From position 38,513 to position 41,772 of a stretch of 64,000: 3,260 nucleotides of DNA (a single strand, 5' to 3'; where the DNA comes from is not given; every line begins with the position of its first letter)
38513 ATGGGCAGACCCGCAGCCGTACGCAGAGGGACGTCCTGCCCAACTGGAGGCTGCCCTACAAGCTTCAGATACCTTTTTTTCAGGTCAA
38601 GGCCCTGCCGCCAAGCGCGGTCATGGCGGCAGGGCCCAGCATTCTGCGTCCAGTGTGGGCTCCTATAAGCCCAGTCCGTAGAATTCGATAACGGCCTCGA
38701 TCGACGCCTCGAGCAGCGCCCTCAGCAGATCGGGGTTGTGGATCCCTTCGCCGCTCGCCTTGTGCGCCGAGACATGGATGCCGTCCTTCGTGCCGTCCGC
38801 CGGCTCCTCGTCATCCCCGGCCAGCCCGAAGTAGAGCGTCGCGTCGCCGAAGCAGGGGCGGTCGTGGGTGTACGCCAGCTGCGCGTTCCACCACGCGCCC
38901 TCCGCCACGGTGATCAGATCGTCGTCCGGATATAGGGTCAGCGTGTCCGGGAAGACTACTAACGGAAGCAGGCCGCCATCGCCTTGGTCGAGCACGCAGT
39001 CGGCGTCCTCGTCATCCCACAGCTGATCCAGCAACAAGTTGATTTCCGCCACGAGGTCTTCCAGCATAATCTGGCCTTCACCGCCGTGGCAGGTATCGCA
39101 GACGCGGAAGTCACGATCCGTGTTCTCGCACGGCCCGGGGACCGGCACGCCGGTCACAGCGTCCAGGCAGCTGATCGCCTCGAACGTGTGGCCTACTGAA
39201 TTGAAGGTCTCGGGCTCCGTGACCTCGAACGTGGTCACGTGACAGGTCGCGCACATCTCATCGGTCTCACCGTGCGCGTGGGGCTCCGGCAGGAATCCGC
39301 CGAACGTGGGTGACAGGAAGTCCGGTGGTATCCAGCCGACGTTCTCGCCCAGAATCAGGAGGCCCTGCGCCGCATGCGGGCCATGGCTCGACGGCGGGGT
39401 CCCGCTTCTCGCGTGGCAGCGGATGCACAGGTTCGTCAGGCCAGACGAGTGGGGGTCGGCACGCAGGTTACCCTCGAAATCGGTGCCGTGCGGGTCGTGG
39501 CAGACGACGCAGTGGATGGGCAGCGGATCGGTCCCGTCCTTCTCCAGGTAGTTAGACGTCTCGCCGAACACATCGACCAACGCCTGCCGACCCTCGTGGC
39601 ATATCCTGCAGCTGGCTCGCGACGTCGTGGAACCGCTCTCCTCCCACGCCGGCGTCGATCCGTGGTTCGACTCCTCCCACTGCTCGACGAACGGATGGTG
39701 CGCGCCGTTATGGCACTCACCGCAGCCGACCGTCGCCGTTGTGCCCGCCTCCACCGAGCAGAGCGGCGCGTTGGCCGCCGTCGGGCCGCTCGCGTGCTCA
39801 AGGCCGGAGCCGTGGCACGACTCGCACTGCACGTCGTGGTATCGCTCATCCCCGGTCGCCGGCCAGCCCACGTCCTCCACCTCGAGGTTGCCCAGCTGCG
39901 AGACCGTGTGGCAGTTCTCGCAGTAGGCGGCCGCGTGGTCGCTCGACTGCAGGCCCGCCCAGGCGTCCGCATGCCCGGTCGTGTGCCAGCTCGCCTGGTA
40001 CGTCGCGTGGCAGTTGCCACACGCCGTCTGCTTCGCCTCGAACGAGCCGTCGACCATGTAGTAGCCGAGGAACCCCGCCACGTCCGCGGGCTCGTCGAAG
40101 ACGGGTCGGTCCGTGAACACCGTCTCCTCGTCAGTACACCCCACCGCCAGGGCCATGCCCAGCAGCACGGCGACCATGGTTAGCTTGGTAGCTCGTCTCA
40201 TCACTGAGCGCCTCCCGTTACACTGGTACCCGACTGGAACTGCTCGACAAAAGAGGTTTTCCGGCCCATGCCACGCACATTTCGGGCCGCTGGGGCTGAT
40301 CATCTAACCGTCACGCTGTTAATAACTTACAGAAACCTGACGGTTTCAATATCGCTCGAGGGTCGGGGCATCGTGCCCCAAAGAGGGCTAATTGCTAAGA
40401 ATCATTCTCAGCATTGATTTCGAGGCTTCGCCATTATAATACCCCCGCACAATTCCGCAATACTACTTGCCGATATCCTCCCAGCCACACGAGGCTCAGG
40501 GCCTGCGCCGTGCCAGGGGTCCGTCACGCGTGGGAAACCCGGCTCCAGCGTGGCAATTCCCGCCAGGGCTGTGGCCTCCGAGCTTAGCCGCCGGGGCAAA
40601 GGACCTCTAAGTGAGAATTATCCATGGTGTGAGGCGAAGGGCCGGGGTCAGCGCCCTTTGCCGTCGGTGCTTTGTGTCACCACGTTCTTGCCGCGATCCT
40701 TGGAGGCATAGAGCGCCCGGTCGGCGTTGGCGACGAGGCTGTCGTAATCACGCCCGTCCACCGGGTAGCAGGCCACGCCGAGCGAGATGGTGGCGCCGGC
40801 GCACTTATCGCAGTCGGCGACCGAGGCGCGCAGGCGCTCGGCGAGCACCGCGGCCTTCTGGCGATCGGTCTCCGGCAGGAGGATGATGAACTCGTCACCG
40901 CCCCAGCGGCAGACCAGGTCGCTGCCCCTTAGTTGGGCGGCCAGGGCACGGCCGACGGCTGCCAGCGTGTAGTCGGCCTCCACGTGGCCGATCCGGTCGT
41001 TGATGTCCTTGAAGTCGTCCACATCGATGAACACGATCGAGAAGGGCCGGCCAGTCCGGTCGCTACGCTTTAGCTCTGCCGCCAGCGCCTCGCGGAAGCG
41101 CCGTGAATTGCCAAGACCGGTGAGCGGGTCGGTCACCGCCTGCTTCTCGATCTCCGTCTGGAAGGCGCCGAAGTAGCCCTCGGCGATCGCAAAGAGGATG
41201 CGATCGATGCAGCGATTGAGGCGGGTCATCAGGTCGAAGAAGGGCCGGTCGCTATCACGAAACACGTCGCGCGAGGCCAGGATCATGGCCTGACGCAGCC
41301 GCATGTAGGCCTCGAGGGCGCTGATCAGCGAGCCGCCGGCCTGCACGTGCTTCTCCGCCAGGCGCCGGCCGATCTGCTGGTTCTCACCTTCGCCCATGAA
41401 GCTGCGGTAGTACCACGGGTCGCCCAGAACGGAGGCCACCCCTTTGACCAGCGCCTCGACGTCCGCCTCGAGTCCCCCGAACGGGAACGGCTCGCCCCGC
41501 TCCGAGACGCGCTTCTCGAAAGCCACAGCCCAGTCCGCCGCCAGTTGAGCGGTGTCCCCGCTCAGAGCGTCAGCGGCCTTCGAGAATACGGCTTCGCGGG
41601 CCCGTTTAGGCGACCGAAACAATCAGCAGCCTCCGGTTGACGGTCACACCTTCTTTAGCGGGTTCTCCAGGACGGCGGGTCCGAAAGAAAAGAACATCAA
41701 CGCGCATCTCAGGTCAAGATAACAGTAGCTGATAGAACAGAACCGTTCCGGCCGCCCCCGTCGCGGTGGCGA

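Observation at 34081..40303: Candidate porin-cytochrome extracellular electron transfer module: lipoprotein nonaheme cytochrome, outer-membrane beta-barrel, decaheme cytochrome, plus two further c-type cytochromes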

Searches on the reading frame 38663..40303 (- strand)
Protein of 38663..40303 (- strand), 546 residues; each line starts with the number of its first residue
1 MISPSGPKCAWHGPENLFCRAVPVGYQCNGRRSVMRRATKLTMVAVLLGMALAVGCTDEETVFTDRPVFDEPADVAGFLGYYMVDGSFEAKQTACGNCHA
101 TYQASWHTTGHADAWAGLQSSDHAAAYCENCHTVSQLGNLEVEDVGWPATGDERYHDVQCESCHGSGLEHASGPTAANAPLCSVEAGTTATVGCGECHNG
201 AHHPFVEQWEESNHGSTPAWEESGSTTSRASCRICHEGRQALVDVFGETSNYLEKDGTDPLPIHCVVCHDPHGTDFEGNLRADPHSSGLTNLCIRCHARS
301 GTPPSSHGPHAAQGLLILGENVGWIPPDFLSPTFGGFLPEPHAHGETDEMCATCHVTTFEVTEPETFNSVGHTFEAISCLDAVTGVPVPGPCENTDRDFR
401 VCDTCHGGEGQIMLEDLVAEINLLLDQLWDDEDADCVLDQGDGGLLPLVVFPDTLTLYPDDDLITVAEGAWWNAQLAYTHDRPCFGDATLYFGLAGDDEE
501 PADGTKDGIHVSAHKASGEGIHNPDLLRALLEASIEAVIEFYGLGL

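Call 4: search_protein_families(library=pfam, proteins=[window:38663-40303:-], max_evalue=1)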
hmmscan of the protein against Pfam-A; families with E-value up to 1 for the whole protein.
window:38663-40303:- (546 aa): 4 families
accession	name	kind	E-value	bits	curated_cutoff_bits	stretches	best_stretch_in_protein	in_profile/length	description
PF14522.11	Cytochrome_C7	-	2.6e-10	40.4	24.8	5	157-237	13-67/67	Cytochrome c7 and related cytochrome c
PF14537.11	Cytochrom_c3_2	-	1.1e-07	32.7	25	3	222-297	19-78/79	Cytochrome c3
PF09699.15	Paired_CXXCH_1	-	3.1e-05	24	20.6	1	265-299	9-38/41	Doubled CXXCH motif (Paired_CXXCH_1)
PF13435.11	Cytochrome_C554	-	0.00089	20.6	20.8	1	94-165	1-84/84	Cytochrome c554 and c-prime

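Call 5: search_protein_families(library=ncbifam, proteins=[window:38663-40303:-], max_evalue=1)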
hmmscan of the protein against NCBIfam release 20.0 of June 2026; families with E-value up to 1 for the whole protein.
window:38663-40303:- (546 aa): 7 families
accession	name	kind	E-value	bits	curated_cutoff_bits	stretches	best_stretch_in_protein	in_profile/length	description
NF041198.1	UshA_like_PCGU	equivalog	6.5e-13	48.1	275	2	93-202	409-512/519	UshA-like (seleno)protein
TIGR03508.1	decahem_SO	subfamily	7.6e-10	38.7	192.2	2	126-301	3-178/258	DmsE family decaheme c-type cytochrome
TIGR01905.1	paired_CXXCH_1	subfamily_domain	9e-05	22.3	25.2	1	265-299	9-38/41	doubled CXXCH domain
NF041028.1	decahem_GSU2203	exception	0.00027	20.2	325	1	157-303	67-213/317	GSU2203 family decaheme c-type cytochrome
NF043010.1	Cyt554_Nsmonas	equivalog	0.0031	16.9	400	1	79-231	19-143/238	cytochrome c-550 CycA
NF040996.1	MamX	equivalog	0.011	15.3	400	1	337-406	41-98/264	magnetosome protein MamX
NF033833.0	rhodan_ChrE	equivalog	0.14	12.2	120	1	103-150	40-88/108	rhodanese family chromate resistance protein ChrE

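Call 22: search_solved_structures(query=window:38663-40303:-, max_evalue=1)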
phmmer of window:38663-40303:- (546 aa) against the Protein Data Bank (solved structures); distinct sequences matched with E-value up to 1: 0.

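Call 53: find_homologous_proteins(query=window:38663-40201:-)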
Query window:38663-40201:- (512 aa): 2150 proteins with E <= 0.001 among 8000 candidates; the best 120 are listed.
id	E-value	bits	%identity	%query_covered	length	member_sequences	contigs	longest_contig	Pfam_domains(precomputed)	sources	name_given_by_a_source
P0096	0.0e+0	1219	100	100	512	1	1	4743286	PF14537.12,PF14522.12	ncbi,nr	ncbi:MAG: hypothetical protein JSV86_12280 [Gemmatimonadota bacterium]|nr:MAG: hypothetical protein 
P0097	7.5e-249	845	72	100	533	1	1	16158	PF09699.16,PF14537.12,PF14522.12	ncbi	-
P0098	2.6e-237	807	69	96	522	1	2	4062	PF14537.12,PF14522.12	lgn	-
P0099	4.9e-234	796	68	100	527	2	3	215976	PF09699.16,PF14537.12,PF14522.12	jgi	-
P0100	8.8e-233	792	70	95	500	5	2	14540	PF14537.12,PF14522.12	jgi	jgi:predicted CXXCH cytochrome family protein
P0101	3.8e-230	784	67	100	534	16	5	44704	PF09699.16,PF14537.12,PF14522.12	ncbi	-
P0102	1.2e-206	706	64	95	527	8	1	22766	PF09699.16,PF13435.12,PF14522.12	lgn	-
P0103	1.8e-177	610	56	100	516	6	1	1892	PF09699.16,PF14537.12,PF13435.12,PF14522.12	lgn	-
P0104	1.7e-166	574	57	96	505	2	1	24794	PF14537.12,PF14522.12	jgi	jgi:predicted CXXCH cytochrome family protein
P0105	1.7e-166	573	55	96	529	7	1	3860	PF09699.16,PF14537.12,PF13435.12,PF14522.12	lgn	-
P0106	4.9e-166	572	55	99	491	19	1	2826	PF09699.16,PF14537.12,PF13435.12,PF14522.12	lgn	-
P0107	6.2e-165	568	56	98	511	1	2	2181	PF09699.16,PF14537.12,PF14522.12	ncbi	-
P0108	1.8e-164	567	57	97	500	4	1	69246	PF14522.12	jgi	-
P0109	3.9e-163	562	55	96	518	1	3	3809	PF09699.16,PF14537.12,PF14522.12,PF22113.2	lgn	-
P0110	3.1e-161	556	55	96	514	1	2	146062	PF09699.16,PF14522.12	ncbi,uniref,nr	ncbi:MAG: hypothetical protein GWN99_10710 [Gemmatimonadetes bacterium]|uniref:Cytochrome c domain-c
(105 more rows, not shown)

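Call 63: predict_structure(alignment_id=A2)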
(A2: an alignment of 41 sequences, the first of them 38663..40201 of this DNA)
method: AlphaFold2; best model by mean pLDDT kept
length: 512 residues; sequences in the alignment: 41
mean_pLDDT: 78.9   pTM: 0.76
mean pLDDT of the five models: 78.9, 78.2, 72.9, 69.3, 63.5
residues with pLDDT >= 90: 94; 70-90: 303; 50-70: 99; < 50: 16
segments of 3 or more residues with pLDDT < 50: 1-3, 21-24, 300-305
pLDDT, mean of each block of 10 residues (from residue 1): 54 62 49 59 86 86 82 81 81 85 86 90 84 87 86 78 72 73 57 71 83 85 81 80 79 78 85 81 87 69 50 60 66 64 82 80 85 87 96 96 93 90 87 95 93 80 62 77 86 92 95 67
secondary structure, 60 per line:
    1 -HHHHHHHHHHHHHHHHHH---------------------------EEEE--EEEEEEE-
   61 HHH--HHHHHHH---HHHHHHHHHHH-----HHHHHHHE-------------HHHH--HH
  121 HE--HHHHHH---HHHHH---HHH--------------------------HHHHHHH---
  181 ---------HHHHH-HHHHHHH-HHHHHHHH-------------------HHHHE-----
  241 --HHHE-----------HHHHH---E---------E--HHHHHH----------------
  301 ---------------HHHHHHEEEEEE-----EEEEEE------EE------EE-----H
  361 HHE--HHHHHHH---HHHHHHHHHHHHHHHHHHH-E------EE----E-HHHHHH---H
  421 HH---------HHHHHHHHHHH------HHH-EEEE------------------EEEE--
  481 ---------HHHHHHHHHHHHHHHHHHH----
elements in order: H2-19 E47-50 E53-59 H66-72 H76-86 H92-98 H113-116 H125-130 H134-138 H171-177 H190-194 H196-202 H204-211 H231-234 H258-262 H279-284 H316-321 E322-327 E333-338 H366-372 H376-394 H411-416 H432-442 E453-456 E475-478 H490-508

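Call 75: search_solved_structures(query=A2, max_evalue=10, show_alignments=3)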
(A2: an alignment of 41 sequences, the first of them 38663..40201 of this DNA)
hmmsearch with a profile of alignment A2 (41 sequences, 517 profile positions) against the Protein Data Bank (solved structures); distinct sequences matched with E-value up to 10: 14.
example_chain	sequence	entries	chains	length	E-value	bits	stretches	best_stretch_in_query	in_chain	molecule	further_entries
6i5b_A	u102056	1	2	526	9.4e-15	57.5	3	62-242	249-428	Uncharacterized protein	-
6qvm_A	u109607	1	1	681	8e-12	47.8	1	92-394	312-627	Multiheme cytochrome cf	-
6r2q_A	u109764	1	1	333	8.1e-09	37.9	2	83-266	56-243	Cystathionine beta-synthase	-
1bvb_A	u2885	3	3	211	1.5e-05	27.1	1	59-140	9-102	CYTOCHROME C-554 | CYTOCHROME C554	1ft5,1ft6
1fgj_A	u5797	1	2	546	0.00014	24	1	154-263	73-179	HYDROXYLAMINE OXIDOREDUCTASE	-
4fas_A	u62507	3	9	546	0.00014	24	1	154-263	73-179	Hydroxylamine oxidoreductase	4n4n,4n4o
6m0p_A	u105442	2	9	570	0.00015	23.9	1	154-263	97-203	Aerobic hydroxylamine oxidoreductase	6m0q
8rv0_Y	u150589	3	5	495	0.0009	21.3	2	189-239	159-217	Octaheme cytochrome c nitrite reductase | Octaheme nitrite c cytochrome c reductase | Octaheme nitrite reductase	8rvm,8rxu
2ozy_A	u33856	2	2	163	0.008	18.1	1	113-268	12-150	Cytochrome c-type protein nrfB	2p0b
9yuq_N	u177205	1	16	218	0.26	13.1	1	222-262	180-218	Putative multiheme cytochrome c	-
7v09_A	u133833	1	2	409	0.34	12.8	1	389-506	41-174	Multiple sugar transport system periplasmic sugar-binding protein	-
1h31_B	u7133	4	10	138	0.39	12.6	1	326-380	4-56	CYTOCHROME C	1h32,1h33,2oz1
7tfs_A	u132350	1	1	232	0.68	11.8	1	220-261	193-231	Cytochrome c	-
7vzg_c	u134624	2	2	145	0.86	11.4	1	76-114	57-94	Cytochrome c domain-containing protein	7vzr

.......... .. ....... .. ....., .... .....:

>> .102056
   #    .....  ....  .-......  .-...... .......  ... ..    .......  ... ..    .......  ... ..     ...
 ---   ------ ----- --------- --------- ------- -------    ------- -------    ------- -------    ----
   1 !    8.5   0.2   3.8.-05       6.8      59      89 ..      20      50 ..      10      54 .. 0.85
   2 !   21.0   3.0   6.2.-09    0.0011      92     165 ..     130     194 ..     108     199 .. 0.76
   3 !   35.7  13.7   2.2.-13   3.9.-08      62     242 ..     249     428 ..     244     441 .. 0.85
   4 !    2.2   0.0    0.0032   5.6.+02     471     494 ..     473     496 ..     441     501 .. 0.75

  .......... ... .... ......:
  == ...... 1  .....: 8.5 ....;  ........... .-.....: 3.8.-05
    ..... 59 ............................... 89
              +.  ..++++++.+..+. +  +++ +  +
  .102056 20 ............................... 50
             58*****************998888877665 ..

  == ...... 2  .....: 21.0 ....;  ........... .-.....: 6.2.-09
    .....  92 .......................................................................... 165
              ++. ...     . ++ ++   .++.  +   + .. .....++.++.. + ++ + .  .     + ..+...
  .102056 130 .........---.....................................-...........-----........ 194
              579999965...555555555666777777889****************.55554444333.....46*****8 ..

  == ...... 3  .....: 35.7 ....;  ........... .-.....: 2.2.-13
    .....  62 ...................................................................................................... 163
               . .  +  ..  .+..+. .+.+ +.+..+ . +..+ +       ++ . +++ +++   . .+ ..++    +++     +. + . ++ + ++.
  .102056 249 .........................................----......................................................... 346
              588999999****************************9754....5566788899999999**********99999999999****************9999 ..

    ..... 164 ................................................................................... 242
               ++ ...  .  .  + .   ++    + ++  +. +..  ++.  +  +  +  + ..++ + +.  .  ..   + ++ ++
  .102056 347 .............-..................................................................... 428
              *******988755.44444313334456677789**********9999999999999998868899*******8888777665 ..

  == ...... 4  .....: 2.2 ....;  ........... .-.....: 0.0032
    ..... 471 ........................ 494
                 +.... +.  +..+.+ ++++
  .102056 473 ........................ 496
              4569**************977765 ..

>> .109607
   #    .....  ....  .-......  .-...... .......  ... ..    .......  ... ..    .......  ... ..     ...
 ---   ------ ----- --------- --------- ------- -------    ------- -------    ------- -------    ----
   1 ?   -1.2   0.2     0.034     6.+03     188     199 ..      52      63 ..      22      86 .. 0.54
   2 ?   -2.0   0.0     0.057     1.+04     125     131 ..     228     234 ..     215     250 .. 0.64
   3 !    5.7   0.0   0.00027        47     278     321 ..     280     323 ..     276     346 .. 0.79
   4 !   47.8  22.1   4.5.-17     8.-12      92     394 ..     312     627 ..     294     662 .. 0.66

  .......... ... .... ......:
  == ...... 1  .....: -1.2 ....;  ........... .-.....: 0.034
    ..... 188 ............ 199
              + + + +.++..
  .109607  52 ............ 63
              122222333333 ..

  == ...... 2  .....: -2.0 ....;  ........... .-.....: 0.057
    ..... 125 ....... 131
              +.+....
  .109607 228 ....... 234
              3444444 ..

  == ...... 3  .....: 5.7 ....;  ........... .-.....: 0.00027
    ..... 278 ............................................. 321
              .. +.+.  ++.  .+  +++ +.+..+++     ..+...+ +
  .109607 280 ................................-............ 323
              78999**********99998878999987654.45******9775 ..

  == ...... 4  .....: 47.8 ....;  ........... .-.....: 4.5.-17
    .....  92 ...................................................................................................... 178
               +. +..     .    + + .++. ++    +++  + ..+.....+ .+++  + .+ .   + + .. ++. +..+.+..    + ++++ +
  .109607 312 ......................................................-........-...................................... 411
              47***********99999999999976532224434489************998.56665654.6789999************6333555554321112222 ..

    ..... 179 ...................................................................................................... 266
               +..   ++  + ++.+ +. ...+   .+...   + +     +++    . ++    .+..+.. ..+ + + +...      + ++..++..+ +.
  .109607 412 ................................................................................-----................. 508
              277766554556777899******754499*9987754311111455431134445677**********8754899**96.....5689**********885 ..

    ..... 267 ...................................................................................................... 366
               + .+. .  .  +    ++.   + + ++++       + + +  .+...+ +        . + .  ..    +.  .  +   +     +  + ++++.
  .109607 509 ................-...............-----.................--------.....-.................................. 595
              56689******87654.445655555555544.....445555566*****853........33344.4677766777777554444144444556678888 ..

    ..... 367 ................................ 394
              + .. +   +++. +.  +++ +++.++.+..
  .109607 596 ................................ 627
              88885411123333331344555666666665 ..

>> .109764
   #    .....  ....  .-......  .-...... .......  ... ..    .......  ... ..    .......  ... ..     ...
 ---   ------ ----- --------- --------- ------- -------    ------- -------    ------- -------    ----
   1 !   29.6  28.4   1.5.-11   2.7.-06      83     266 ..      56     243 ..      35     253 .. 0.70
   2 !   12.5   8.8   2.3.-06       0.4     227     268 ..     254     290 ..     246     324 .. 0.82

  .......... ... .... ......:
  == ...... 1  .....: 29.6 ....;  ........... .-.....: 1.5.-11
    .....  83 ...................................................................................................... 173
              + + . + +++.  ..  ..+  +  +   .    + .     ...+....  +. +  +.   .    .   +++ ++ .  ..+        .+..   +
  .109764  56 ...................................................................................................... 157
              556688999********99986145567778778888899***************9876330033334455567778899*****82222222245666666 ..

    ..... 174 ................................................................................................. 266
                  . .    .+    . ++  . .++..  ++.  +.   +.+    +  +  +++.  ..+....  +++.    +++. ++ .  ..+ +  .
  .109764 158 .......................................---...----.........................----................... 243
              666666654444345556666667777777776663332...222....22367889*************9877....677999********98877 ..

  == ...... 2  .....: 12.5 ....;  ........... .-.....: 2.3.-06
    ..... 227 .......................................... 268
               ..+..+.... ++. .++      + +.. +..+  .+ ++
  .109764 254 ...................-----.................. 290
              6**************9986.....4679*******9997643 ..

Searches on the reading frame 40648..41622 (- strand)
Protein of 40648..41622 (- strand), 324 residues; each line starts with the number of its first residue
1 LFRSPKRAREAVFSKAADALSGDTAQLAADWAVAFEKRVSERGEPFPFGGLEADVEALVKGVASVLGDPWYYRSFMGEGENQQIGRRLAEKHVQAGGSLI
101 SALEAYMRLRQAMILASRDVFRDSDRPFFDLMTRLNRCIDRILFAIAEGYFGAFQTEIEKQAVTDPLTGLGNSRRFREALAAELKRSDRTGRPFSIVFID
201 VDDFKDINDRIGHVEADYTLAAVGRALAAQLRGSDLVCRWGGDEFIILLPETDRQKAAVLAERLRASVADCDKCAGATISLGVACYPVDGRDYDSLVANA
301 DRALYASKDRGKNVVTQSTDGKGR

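Call 12: search_protein_families(library=pfam, proteins=[window:40648-41622:-], max_evalue=0.001)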
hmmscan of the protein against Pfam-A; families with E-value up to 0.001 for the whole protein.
window:40648-41622:- (324 aa): 2 families
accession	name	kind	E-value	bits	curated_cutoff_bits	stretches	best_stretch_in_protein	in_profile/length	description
PF00990.26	GGDEF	-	1.8e-43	148.5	23.8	1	162-313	1-160/161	Diguanylate cyclase, GGDEF domain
PF17853.6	GGDEF_2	-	9.2e-06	26.3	24.5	1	192-283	21-93/116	GGDEF-like domain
